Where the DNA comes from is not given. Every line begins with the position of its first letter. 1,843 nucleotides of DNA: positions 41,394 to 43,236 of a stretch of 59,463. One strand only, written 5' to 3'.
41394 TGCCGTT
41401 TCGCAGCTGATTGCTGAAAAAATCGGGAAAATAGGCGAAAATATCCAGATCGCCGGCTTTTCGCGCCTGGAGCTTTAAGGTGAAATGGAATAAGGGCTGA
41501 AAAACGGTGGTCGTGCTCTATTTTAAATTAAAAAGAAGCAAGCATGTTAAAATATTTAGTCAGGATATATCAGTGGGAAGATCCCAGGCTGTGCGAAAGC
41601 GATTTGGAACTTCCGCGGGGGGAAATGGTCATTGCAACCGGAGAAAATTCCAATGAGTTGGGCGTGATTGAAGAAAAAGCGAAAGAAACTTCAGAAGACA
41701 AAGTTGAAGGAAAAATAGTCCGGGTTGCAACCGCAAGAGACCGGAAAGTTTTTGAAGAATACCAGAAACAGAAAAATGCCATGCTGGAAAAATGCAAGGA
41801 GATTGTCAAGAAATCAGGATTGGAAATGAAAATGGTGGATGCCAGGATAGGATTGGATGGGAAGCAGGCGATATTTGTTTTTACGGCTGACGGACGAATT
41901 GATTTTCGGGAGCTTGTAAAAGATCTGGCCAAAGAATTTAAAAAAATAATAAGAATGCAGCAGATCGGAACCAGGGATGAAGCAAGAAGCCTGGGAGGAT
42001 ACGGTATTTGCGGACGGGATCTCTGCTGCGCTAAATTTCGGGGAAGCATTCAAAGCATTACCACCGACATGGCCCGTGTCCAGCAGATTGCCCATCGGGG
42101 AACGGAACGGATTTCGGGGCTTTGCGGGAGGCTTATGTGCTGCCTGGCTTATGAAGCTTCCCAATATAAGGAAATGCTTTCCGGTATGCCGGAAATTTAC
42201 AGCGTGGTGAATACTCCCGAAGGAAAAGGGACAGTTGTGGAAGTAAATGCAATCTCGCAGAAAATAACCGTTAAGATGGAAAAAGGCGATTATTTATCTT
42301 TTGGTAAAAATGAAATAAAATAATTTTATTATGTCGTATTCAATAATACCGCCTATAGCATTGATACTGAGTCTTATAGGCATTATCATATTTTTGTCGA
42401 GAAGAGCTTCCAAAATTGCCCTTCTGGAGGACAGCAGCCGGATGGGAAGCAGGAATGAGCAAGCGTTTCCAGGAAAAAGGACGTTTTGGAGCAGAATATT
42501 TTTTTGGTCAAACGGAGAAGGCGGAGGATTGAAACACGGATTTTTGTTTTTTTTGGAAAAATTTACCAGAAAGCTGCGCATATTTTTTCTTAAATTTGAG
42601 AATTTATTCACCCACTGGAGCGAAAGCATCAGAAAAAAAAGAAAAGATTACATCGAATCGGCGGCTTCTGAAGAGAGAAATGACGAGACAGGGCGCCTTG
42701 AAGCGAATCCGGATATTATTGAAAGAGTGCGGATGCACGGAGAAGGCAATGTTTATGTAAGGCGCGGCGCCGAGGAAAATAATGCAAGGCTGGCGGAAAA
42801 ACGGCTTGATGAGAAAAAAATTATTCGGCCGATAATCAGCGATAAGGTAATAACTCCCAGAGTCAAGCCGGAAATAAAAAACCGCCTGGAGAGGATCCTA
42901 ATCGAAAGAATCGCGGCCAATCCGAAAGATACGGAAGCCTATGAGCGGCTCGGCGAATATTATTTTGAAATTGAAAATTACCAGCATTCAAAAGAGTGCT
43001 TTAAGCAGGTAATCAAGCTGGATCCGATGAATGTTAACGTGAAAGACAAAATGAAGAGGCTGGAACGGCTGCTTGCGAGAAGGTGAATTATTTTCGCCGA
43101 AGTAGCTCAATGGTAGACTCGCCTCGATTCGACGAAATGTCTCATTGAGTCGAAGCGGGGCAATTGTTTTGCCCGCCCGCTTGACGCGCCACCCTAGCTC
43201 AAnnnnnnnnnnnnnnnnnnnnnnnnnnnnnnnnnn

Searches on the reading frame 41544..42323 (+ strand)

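Call 18: search_protein_families(library=pfam, proteins=[window:41544-42323:+], max_evalue=0.01)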
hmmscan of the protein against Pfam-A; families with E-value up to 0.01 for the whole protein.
window:41544-42323:+ (259 aa): 1 family
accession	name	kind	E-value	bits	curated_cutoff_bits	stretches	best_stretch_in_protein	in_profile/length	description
PF04468.17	PSP1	-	1.3e-26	93.2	27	1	57-141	2-86/86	PSP1 C-terminal conserved region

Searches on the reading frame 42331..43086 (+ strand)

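Call 18: search_protein_families(library=pfam, proteins=[window:42331-43086:+], max_evalue=0.01)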
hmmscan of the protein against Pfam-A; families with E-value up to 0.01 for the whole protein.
window:42331-43086:+ (251 aa): 3 families
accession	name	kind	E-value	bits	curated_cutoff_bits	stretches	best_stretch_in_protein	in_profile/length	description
PF07719.23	TPR_2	-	7.8e-06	26.1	27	1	202-232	2-32/34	Tetratricopeptide repeat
PF13181.12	TPR_8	-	8.2e-06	26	25.7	1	202-232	2-32/34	Tetratricopeptide repeat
PF00515.34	TPR_1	-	1.6e-05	25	27.8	1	202-234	2-34/34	Tetratricopeptide repeat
